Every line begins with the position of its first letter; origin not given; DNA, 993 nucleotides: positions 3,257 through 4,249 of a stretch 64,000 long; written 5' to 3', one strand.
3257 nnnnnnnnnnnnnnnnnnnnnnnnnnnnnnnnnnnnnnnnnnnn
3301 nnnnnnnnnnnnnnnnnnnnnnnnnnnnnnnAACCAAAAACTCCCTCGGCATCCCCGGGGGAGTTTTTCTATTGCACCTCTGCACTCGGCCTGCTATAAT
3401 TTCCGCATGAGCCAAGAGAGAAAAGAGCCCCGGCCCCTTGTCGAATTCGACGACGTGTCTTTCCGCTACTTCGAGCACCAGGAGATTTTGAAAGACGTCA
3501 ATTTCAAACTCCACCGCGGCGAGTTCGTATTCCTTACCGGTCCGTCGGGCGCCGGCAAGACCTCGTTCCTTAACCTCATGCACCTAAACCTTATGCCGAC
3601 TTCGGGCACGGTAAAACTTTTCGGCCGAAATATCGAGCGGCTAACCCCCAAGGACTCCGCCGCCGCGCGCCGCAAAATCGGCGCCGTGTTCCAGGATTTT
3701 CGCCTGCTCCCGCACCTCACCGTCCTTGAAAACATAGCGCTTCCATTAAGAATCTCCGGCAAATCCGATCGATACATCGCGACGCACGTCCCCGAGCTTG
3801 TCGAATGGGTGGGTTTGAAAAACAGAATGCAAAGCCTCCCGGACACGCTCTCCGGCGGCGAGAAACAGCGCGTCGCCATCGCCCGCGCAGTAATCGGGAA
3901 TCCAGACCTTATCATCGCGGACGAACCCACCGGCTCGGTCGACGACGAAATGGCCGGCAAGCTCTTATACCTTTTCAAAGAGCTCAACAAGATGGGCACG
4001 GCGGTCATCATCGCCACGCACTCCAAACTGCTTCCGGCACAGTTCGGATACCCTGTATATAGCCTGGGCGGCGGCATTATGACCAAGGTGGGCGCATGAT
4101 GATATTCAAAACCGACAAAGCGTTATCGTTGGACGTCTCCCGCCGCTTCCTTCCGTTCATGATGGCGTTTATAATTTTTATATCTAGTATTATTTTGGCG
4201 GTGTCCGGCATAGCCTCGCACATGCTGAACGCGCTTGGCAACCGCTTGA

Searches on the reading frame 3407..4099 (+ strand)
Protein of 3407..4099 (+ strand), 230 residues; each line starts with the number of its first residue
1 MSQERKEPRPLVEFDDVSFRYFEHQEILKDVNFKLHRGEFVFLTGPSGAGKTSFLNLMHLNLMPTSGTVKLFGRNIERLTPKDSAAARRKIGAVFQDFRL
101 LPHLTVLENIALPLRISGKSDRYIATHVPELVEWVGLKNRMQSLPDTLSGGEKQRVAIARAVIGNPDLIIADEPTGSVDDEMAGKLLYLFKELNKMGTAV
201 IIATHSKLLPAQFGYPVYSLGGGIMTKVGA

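Call 58: find_encoding_contigs(protein=window:3407-4099:+, flank=10000, max_places=4)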
Protein window:3407-4099:+ (230 aa): 2 contigs read that carry it; 2 places shown.
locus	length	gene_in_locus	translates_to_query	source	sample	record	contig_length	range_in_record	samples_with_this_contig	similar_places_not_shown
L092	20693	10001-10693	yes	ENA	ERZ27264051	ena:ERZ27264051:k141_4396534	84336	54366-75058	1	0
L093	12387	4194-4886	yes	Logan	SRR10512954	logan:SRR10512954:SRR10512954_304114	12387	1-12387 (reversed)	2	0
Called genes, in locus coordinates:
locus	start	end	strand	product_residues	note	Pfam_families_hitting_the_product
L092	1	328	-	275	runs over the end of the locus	PF00215:OMPdecase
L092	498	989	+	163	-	-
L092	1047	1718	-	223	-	PF00230:MIP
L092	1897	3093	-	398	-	PF22660:RS_preATP-grasp-like, PF02786:CPSase_L_D2 (weak), PF02222:ATP-grasp, PF17769:PurK_C (weak)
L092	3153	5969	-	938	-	PF00005:ABC_tran (faint), PF02463:SMC_N (faint), PF13175:AAA_15 (faint), PF13476:AAA_23 (faint), PF13555:AAA_29 (faint), PF20703:nSTAND1 (faint), PF17760:UvrA_inter, PF17755:UvrA_DNA-bind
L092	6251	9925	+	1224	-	-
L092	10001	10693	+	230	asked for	PF00005:ABC_tran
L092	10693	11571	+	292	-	-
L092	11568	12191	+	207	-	PF02698:DUF218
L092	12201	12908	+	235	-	PF01553:Acyltransferase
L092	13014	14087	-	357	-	PF04055:Radical_SAM, PF06969:HemN_C (weak)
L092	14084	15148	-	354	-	PF07690:MFS_1 (faint)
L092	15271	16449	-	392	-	PF07690:MFS_1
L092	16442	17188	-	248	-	PF01725:Ham1p_like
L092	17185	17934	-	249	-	PF03575:Peptidase_S51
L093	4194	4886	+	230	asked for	PF00005:ABC_tran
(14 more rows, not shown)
